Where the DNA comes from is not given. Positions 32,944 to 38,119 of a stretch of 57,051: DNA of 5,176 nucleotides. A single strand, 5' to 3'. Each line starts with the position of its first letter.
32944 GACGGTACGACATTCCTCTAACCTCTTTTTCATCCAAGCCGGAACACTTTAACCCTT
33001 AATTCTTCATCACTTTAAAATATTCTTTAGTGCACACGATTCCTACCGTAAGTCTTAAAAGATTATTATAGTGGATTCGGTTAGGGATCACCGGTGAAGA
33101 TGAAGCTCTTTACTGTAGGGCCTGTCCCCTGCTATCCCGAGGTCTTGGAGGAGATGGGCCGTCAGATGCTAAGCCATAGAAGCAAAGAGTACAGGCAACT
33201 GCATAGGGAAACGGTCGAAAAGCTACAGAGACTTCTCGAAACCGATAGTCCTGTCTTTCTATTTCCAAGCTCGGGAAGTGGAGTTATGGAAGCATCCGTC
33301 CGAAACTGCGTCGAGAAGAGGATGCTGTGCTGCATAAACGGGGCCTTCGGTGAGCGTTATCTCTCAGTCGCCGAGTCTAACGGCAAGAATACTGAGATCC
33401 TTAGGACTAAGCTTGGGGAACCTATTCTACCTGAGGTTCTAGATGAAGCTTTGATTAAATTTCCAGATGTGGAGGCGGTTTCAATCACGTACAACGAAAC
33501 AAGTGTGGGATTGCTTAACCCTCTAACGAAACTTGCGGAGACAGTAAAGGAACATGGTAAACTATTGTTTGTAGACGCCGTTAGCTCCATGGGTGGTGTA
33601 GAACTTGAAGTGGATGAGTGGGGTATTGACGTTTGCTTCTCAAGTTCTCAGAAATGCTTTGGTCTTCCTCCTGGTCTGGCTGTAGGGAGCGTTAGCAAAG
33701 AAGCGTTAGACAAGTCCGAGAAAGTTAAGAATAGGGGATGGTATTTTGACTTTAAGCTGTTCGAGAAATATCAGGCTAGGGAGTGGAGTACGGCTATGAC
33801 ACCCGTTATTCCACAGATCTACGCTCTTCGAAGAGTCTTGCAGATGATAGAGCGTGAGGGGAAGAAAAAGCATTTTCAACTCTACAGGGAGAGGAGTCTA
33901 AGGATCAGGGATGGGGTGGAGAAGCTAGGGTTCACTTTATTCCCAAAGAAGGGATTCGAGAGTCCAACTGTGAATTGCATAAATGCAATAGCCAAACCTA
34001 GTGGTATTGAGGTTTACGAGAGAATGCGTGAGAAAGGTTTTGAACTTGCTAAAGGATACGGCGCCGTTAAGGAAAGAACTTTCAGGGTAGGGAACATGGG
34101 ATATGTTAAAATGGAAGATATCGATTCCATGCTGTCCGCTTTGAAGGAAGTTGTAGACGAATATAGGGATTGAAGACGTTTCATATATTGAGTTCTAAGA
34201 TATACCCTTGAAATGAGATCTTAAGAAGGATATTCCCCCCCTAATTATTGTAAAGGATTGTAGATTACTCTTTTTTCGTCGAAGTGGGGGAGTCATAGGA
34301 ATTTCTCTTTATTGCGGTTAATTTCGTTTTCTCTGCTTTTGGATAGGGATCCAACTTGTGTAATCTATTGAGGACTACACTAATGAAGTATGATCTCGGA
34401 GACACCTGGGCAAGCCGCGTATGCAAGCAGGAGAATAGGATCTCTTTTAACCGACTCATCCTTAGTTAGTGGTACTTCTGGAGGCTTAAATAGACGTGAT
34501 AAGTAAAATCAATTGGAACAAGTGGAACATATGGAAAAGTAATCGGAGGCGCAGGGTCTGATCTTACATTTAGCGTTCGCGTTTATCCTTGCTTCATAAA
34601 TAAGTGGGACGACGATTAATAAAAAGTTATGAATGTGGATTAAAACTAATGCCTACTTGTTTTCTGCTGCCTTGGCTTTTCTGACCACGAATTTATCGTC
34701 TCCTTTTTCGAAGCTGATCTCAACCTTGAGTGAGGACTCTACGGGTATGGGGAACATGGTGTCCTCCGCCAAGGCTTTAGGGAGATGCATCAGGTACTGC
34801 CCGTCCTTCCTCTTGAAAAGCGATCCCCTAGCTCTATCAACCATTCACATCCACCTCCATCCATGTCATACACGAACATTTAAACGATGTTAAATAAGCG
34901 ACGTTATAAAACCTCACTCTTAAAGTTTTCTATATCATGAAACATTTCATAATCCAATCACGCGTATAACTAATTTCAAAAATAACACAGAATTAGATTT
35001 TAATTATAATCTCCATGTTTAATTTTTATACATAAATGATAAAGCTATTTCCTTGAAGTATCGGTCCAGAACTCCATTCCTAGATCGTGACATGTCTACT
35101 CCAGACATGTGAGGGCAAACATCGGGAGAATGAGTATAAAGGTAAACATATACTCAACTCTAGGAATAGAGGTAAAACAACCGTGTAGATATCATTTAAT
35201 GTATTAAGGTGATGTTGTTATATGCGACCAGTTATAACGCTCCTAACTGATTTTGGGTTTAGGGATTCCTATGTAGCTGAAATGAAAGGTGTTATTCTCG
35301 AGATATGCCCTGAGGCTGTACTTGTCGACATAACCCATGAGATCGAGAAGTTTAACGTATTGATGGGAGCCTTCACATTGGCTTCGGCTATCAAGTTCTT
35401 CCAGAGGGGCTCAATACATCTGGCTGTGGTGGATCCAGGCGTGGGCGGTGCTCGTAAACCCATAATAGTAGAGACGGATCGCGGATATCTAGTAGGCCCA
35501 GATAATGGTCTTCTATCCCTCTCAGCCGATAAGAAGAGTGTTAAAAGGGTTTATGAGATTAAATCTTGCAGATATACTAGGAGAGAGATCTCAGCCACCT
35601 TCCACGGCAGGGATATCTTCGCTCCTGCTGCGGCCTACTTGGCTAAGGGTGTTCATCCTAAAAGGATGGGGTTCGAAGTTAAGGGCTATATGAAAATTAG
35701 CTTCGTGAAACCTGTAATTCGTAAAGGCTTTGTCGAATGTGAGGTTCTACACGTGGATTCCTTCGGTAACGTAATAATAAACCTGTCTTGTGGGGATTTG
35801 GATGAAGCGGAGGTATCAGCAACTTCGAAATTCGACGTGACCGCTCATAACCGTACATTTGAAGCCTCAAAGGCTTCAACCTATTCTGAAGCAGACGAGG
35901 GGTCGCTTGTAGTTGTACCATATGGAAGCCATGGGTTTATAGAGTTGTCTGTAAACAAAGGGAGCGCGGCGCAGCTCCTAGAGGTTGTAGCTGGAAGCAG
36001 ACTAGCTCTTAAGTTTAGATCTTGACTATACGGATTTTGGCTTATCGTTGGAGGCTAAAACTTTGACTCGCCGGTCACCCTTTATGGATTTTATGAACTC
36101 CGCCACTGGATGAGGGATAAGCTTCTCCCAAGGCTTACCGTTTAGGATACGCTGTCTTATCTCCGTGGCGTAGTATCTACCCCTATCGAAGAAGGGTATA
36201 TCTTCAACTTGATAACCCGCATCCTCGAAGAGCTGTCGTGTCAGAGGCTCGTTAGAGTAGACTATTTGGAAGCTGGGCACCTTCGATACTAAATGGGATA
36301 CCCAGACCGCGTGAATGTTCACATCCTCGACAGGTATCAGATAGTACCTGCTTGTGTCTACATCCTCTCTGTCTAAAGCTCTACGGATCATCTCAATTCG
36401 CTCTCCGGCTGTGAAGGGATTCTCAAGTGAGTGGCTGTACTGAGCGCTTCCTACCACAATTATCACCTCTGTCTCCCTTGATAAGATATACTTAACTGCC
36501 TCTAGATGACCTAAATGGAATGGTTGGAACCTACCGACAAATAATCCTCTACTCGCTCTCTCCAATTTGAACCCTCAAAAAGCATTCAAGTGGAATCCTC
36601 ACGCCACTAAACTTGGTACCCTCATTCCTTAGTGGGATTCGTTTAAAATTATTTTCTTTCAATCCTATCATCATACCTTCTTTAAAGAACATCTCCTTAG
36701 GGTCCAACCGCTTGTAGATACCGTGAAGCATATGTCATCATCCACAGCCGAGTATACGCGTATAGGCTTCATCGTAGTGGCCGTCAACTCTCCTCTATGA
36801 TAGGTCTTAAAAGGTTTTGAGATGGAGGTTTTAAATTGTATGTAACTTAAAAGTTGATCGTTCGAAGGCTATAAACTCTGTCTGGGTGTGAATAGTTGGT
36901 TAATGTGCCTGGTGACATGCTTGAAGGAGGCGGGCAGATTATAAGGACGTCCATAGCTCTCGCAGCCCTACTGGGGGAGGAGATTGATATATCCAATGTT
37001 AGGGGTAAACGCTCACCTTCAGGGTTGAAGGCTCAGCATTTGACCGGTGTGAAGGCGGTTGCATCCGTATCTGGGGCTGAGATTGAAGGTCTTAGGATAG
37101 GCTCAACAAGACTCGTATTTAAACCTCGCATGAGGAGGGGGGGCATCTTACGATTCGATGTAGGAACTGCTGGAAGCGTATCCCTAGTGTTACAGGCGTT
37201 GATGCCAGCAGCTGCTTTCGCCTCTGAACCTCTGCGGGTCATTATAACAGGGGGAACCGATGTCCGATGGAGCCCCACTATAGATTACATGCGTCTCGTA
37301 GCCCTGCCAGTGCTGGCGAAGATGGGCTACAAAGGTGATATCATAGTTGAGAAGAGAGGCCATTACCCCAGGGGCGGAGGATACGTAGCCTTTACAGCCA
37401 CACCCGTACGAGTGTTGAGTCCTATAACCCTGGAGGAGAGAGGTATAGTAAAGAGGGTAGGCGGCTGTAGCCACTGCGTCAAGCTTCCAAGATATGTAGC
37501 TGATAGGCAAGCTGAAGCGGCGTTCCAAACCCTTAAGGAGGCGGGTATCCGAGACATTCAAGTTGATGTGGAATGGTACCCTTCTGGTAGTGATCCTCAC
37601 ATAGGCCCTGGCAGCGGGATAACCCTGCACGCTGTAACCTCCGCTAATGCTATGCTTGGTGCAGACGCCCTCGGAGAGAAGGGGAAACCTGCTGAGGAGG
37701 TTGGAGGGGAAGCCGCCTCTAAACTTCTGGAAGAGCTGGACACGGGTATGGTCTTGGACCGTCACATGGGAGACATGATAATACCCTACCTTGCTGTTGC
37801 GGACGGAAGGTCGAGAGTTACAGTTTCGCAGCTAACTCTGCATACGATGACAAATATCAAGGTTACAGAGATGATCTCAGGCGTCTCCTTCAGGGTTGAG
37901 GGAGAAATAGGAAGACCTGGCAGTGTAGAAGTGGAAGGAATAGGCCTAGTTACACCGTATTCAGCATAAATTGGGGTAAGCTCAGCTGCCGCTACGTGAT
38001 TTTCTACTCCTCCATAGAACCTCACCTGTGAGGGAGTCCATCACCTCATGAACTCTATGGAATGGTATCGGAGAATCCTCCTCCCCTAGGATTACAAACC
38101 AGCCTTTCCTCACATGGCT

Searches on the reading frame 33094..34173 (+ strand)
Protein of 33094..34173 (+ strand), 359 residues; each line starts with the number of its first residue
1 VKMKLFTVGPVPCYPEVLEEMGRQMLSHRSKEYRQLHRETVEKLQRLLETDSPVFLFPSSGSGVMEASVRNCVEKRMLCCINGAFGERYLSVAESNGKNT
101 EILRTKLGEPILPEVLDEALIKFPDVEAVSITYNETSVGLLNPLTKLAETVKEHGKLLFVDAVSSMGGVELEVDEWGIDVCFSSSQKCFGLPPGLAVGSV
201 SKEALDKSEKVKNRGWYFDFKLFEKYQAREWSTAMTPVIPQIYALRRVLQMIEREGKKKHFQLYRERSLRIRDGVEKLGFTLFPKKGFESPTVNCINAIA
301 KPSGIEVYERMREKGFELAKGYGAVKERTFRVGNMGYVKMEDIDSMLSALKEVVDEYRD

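Call 30: search_protein_families(library=pfam, proteins=[window:33094-34173:+], max_evalue=0.00001)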
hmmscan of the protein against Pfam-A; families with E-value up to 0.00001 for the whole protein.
window:33094-34173:+ (359 aa): 1 family
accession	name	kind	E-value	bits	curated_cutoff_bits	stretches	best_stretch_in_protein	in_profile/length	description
PF00266.25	Aminotran_5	-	2e-22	80.1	21.5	1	25-323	33-340/371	Aminotransferase class-V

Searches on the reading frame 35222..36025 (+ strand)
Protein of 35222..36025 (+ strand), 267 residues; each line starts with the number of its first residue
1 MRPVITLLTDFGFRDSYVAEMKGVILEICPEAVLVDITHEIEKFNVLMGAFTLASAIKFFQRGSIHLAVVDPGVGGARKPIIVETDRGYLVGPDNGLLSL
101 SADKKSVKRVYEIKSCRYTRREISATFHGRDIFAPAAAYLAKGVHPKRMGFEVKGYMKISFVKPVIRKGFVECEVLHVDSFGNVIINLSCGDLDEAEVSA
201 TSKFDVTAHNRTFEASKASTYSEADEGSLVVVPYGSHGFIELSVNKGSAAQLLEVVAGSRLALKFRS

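Call 30: search_protein_families(library=pfam, proteins=[window:35222-36025:+], max_evalue=0.00001)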
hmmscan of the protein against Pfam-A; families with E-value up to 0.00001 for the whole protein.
window:35222-36025:+ (267 aa): 2 families
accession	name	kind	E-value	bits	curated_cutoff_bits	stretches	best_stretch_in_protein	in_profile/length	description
PF01887.21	SAM_HAT_N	-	1.7e-56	190.5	26.3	1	5-150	1-145/145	SAM hydroxide adenosyltransferase N-terminal domain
PF20257.3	SAM_HAT_C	-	1.5e-16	60.9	25.5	1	173-260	1-82/84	SAM hydroxide adenosyltransferase C-terminal domain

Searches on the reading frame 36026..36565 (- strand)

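Call 30: search_protein_families(library=pfam, proteins=[window:36026-36565:-], max_evalue=0.00001)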
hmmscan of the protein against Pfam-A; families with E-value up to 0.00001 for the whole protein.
window:36026-36565:- (179 aa): 1 family
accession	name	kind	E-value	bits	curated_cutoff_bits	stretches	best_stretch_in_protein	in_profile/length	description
PF01467.32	CTP_transf_like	-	7.8e-17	62.2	21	1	8-139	1-133/133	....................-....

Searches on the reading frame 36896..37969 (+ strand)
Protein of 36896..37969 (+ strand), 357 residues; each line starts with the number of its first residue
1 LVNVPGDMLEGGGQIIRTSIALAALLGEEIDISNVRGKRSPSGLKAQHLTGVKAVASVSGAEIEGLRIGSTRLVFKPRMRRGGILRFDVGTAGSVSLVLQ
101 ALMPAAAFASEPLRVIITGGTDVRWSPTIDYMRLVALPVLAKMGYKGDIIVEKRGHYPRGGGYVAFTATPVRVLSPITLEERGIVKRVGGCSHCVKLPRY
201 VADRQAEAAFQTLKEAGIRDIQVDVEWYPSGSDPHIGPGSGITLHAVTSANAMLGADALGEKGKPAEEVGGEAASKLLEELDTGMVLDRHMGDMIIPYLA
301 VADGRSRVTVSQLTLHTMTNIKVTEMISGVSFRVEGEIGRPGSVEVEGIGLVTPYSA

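Call 30: search_protein_families(library=pfam, proteins=[window:36896-37969:+], max_evalue=0.00001)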
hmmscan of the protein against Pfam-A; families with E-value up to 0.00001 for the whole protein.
window:36896-37969:+ (357 aa): 2 families
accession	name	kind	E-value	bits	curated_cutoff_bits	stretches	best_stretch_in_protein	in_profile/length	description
PF01137.26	RTC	-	9.9e-78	260.8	27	1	9-334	2-221/221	RNA 3'-terminal phosphate cyclase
PF05189.18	RTC_insert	-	1.1e-26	93.6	23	1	181-281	2-101/102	RNA 3'-terminal phosphate cyclase (RTC), insert domain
